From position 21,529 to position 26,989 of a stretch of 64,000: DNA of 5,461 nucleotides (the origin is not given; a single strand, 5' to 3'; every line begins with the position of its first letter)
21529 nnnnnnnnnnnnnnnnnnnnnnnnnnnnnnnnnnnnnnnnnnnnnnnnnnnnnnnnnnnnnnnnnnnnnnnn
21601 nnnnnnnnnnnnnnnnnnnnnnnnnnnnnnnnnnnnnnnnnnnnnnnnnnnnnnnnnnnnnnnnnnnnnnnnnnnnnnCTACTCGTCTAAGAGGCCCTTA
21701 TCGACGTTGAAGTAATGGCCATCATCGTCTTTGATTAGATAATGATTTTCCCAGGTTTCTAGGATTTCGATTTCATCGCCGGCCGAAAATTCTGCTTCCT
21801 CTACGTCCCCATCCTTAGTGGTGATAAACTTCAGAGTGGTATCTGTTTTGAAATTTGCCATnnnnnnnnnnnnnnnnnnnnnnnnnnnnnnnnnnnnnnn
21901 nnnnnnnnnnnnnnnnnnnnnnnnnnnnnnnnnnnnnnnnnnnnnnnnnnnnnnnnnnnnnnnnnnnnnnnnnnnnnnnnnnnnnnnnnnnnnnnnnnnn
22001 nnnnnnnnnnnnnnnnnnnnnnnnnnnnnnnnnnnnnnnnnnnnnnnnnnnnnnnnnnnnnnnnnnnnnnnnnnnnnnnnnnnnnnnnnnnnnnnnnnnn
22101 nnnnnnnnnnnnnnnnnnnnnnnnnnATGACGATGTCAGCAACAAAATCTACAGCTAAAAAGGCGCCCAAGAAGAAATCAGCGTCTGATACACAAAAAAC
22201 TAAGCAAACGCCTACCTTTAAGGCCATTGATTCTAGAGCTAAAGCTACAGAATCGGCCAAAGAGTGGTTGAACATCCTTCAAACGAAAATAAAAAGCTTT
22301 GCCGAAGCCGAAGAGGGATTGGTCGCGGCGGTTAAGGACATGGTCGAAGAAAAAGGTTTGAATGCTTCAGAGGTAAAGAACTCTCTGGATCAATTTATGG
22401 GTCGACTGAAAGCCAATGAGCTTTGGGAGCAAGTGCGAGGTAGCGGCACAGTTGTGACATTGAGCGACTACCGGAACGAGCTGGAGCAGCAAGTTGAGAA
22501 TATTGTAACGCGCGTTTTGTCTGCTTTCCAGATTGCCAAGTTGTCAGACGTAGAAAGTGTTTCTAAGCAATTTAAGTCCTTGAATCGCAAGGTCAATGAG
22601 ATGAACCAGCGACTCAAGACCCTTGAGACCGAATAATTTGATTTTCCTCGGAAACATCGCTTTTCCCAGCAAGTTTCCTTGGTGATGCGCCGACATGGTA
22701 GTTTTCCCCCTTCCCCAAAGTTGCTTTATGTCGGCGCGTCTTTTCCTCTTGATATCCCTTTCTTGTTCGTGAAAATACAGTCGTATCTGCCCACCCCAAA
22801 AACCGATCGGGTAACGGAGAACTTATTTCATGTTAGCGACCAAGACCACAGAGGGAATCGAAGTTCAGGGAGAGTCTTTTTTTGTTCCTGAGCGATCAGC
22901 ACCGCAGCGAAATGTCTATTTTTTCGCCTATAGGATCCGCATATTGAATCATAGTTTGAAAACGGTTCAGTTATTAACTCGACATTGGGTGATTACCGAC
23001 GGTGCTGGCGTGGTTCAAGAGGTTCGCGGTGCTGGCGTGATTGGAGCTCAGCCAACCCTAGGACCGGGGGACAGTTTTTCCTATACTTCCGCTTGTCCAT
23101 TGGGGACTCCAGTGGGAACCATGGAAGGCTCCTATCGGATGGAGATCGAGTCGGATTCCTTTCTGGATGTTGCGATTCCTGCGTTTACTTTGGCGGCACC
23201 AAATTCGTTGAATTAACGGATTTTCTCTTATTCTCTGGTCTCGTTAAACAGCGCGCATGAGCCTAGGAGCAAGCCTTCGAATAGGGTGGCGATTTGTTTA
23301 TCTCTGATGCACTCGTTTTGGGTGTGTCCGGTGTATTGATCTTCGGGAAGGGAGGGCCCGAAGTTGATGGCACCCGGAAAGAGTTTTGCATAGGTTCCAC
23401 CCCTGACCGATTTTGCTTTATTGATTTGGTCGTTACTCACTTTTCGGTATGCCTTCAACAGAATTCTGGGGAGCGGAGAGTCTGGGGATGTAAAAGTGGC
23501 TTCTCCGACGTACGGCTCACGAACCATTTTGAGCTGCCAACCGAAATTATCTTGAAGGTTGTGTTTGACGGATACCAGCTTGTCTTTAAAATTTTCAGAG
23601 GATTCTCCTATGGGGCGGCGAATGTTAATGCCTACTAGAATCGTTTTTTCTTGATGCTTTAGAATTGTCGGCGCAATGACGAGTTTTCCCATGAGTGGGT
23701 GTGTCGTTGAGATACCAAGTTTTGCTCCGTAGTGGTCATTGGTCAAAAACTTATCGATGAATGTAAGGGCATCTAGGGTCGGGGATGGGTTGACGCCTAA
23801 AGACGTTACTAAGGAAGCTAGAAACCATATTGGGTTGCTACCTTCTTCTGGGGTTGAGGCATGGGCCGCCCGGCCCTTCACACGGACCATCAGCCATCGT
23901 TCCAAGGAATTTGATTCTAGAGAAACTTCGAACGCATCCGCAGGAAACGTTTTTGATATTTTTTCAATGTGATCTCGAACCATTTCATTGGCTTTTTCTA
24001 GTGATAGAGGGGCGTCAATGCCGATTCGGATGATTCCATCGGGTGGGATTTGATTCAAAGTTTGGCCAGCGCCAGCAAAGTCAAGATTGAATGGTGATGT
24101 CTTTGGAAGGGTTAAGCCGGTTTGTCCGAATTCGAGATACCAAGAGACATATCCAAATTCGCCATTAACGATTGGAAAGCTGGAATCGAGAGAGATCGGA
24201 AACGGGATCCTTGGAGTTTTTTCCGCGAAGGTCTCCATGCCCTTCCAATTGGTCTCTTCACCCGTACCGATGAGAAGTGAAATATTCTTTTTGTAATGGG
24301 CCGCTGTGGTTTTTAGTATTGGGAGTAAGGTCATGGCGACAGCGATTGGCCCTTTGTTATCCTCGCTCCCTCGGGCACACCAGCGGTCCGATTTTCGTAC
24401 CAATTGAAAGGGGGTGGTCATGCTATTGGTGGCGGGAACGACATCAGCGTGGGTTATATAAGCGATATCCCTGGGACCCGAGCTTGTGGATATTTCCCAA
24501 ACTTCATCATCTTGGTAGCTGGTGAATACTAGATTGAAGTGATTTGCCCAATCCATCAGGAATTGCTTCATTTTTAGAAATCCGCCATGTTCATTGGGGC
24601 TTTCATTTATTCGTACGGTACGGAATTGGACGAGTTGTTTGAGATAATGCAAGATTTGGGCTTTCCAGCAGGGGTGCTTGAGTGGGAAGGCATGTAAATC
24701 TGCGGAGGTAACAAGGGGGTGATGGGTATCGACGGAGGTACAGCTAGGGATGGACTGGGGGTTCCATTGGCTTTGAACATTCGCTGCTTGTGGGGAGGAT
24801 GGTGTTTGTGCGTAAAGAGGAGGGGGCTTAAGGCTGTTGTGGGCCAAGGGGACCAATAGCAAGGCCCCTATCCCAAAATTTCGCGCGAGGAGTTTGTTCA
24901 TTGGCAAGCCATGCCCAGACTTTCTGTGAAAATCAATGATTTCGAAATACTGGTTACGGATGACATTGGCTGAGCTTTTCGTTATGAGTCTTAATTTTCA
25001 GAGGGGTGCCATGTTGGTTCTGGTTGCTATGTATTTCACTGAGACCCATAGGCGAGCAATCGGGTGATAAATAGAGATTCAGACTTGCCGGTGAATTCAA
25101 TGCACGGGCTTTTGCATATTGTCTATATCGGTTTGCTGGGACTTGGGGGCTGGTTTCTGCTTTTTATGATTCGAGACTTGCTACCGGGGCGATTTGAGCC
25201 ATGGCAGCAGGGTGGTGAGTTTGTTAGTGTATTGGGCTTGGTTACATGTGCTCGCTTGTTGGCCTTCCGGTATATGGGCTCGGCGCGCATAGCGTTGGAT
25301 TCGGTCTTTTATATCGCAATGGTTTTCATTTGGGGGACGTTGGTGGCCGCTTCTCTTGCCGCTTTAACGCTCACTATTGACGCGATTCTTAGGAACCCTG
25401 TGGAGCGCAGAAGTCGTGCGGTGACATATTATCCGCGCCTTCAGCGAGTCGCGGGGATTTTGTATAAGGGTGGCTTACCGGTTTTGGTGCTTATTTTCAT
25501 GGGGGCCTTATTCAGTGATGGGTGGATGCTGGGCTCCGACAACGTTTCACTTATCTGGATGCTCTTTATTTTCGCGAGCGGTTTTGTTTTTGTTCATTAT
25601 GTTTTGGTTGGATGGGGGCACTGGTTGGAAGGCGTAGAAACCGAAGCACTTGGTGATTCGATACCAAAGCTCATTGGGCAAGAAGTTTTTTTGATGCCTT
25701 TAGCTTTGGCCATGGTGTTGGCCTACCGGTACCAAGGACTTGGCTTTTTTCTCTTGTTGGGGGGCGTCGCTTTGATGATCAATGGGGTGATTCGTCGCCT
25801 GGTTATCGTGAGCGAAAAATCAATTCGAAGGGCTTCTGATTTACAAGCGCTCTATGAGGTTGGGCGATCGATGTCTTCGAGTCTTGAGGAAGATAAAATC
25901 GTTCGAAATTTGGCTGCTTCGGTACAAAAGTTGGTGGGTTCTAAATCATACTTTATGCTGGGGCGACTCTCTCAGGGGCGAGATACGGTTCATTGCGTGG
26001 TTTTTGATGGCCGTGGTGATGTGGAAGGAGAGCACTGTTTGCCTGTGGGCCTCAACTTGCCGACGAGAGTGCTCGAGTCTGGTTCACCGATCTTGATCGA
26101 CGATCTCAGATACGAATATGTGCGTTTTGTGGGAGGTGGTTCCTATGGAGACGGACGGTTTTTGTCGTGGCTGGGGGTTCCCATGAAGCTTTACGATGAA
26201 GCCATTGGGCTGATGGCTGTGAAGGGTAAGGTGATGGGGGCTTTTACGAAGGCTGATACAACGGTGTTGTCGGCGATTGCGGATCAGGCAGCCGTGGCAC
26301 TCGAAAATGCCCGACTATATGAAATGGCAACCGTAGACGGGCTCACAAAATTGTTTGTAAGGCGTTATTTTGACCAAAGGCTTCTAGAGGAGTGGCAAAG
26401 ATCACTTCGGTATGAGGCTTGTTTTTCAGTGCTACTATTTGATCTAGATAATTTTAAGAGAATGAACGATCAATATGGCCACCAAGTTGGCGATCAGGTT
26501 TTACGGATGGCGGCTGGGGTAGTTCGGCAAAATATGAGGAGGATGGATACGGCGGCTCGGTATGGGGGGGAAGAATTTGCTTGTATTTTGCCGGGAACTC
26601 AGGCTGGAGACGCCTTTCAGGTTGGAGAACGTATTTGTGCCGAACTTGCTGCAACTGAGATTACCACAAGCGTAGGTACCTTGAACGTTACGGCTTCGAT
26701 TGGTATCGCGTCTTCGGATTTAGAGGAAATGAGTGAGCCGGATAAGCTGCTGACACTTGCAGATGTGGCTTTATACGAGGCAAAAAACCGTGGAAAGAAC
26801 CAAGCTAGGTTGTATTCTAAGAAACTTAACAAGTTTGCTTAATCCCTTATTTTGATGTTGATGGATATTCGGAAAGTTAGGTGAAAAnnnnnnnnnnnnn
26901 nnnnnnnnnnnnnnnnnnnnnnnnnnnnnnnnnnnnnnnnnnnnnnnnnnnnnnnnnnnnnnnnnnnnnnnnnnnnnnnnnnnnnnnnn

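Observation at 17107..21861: Co-oriented small ORF - alaS - PilZ protein, with alaS stop overlapping the PilZ start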

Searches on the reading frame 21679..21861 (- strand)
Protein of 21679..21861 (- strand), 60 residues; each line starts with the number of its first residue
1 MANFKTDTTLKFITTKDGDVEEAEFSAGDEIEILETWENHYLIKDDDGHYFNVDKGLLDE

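Call 6: search_protein_families(library=pfam, proteins=[window:21679-21861:-], max_evalue=0.1)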
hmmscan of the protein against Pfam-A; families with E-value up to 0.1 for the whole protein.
window:21679-21861:- (60 aa): 0 families

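Call 7: search_protein_families(library=ncbifam, proteins=[window:21679-21861:-], max_evalue=0.1)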
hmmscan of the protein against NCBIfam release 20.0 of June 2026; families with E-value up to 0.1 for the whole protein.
window:21679-21861:- (60 aa): 0 families

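Call 20: find_homologous_proteins(query=window:21679-21861:-, max_evalue=0.01)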
Query window:21679-21861:- (60 aa): 5 proteins with E <= 0.01 among 5 candidates.
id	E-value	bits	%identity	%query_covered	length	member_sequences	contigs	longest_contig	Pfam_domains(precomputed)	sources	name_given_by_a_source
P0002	1.1e-32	128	100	100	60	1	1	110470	-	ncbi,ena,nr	ncbi:MAG: hypothetical protein VYA34_09635 [Myxococcota bacterium]|nr:hypothetical protein [Myxococc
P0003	2.9e-24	101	78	100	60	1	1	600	-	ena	-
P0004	4.6e-22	94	73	100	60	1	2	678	-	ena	-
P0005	2.0e-21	92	73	100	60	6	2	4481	-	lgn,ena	-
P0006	2.3e-19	86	67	100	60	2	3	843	-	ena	-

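Call 21: find_encoding_contigs(protein=P0005, flank=10000, max_places=10)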
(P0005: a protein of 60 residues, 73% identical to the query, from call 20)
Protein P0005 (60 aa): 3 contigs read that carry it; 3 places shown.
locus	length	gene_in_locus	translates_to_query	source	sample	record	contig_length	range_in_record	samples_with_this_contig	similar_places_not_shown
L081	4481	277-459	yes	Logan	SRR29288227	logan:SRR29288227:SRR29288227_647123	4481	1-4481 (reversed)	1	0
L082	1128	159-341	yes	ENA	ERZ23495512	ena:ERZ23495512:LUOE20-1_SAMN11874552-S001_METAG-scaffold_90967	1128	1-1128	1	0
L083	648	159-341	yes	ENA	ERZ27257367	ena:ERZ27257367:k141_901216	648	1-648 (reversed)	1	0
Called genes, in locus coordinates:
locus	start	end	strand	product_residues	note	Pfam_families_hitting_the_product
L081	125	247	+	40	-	-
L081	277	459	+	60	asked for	-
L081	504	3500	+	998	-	PF01411:tRNA-synt_2c, PF07973:tRNA_SAD, PF02272:DHHA1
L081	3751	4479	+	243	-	?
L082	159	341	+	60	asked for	-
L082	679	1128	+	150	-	?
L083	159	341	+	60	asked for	-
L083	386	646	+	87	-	?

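Call 22: find_encoding_contigs(protein=P0006, flank=10000, max_places=10)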
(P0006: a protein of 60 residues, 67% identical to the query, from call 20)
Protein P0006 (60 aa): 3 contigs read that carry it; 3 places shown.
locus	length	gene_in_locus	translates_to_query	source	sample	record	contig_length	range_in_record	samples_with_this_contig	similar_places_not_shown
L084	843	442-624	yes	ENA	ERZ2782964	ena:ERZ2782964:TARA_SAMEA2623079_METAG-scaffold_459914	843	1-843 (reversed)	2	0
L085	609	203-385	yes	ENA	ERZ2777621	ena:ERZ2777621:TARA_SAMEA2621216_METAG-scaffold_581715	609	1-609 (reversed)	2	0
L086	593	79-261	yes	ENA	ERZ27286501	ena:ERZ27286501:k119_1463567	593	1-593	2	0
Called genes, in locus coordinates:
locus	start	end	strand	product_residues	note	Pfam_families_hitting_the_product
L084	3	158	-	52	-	?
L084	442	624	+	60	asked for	-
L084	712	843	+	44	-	?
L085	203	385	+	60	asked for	-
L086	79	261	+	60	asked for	-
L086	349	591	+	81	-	?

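Call 28: find_related_loci(query=A1, collection=metagenome_contigs, flank=10000)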
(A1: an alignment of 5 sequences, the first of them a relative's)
Query A1 (60 aa) in metagenome_contigs; peptide patterns used: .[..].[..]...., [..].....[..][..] (x = any residue, [..] = any of these).
278 stretches matched a pattern; 5 encode a relative of the query (tblastn E <= 1e-3); 5 distinct loci.
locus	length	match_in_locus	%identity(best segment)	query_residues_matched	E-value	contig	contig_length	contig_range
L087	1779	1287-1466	72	1-60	8e-28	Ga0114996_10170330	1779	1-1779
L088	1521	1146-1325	70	1-60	5e-27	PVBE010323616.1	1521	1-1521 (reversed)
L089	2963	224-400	69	1-59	4e-26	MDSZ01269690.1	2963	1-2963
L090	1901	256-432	59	1-59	1e-24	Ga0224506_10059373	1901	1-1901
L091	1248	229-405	64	1-59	1e-24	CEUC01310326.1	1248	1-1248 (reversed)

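Call 65: predict_structure(alignment_id=A1)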
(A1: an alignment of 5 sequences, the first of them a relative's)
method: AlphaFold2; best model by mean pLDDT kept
length: 60 residues; sequences in the alignment: 5
mean_pLDDT: 87.1   pTM: 0.64
mean pLDDT of the five models: 87.1, 86.8, 86.1, 85.9, 85.1
residues with pLDDT >= 90: 31; 70-90: 26; 50-70: 3; < 50: 0
segments of 3 or more residues with pLDDT < 50: none
pLDDT, mean of each block of 10 residues (from residue 1): 90 75 90 91 87 89
secondary structure, 60 per line:
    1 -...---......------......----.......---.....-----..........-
elements in order: E2-4 E8-13 E20-25 E30-36 E40-44 E50-54

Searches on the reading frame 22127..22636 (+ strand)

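Call 6: search_protein_families(library=pfam, proteins=[window:22127-22636:+], max_evalue=0.1)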
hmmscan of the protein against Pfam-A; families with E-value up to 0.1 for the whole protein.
window:22127-22636:+ (169 aa): 9 families
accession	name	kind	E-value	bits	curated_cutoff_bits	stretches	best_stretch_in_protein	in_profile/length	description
PF05597.16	Phasin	-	0.0049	17.4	28.8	1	110-160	75-125/126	Poly(hydroxyalcanoate) granule associated protein (phasin)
PF16566.10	CREPT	-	0.012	16.1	29.3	1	85-167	35-117/147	Cell-cycle alteration and expression-elevated protein in tumour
PF24580.1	DUF7607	-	0.014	16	27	1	94-161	29-96/110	Domain of unknown function (DUF7607)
PF23991.1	DUF7310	-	0.017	16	40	0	132-168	15-51/83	Coiled-coil region of unknown function (DUF7310)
PF15456.11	Uds1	-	0.022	15.4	28.8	1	133-164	14-45/123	Up-regulated During Septation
PF19206.5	DUF5878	-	0.029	14.6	27.1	1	33-84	90-142/148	Family of unknown function (DUF5878)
PF24915.1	Spectrin_SESTD1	-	0.046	14.5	27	0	117-168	11-59/110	SESTD1-like, spectrin repeat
PF06738.18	ThrE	-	0.067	13.1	26.3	1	77-168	14-101/241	Putative threonine/serine exporter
PF24554.1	DUF7603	-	0.086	14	27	0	33-167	9-109/110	Domain of unknown function (DUF7603)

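Call 7: search_protein_families(library=ncbifam, proteins=[window:22127-22636:+], max_evalue=0.1)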
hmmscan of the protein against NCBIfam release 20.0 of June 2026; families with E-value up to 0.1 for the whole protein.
window:22127-22636:+ (169 aa): 6 families
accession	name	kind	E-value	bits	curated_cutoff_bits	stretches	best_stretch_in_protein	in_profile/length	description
TIGR02010.1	IscR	equivalog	0.0025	17.7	207.55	1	85-155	40-108/135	Fe-S cluster assembly transcriptional regulator IscR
TIGR01837.1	PHA_granule_1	subfamily_domain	0.0043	17.1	94.7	1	78-160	37-116/118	poly(hydroxyalkanoate) granule-associated protein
NF053563.1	Rkd4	equivalog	0.0052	15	860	1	25-167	188-328/747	arcadin-4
NF001220.0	PRK00194.1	equivalog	0.011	16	74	0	106-164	14-73/90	ACT domain-containing protein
NF050153.2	Rv3852_fam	equivalog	0.045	14.3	100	1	5-75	30-97/145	Rv3852 family protein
TIGR02642.1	phage_xxxx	hypoth_equivalog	0.06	13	101.4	0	48-75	51-78/267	TIGR02642 family protein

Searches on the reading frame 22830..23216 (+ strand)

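Call 6: search_protein_families(library=pfam, proteins=[window:22830-23216:+], max_evalue=0.1)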
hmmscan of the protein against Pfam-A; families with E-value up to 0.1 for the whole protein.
window:22830-23216:+ (128 aa): 1 family
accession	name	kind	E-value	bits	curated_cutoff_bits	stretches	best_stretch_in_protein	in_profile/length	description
PF04379.20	DUF525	-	1.1e-34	119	27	1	21-105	2-86/87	ApaG domain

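Call 7: search_protein_families(library=ncbifam, proteins=[window:22830-23216:+], max_evalue=0.1)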
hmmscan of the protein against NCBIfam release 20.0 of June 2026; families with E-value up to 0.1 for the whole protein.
window:22830-23216:+ (128 aa): 1 family
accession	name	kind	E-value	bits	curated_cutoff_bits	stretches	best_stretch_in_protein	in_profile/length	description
NF003967.1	PRK05461.1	equivalog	1.6e-44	150.7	106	1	7-128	2-123/123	Co2+/Mg2+ efflux protein ApaG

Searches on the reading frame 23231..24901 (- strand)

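Call 64: search_protein_families(library=pfam, proteins=[window:23231-24901:-], max_evalue=0.00001)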
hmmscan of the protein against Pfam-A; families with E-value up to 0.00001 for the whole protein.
window:23231-24901:- (557 aa): 1 family
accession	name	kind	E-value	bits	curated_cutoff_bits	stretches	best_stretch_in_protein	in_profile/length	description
PF01546.33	Peptidase_M20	-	1.7e-16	61.2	24.6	1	150-541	4-197/206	Peptidase family M20/M25/M40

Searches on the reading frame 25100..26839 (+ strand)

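Call 64: search_protein_families(library=pfam, proteins=[window:25100-26839:+], max_evalue=0.00001)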
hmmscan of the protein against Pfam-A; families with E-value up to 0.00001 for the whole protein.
window:25100-26839:+ (580 aa): 3 families
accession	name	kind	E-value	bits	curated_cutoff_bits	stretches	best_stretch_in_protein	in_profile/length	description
PF00990.26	GGDEF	-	6.3e-48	163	23.8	1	410-568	1-161/161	Diguanylate cyclase, GGDEF domain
PF13185.12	GAF_2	-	1.8e-12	48.1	28.6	1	262-402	2-136/136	GAF domain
PF01590.32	GAF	-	5e-08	34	22.4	1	265-401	3-133/133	GAF domain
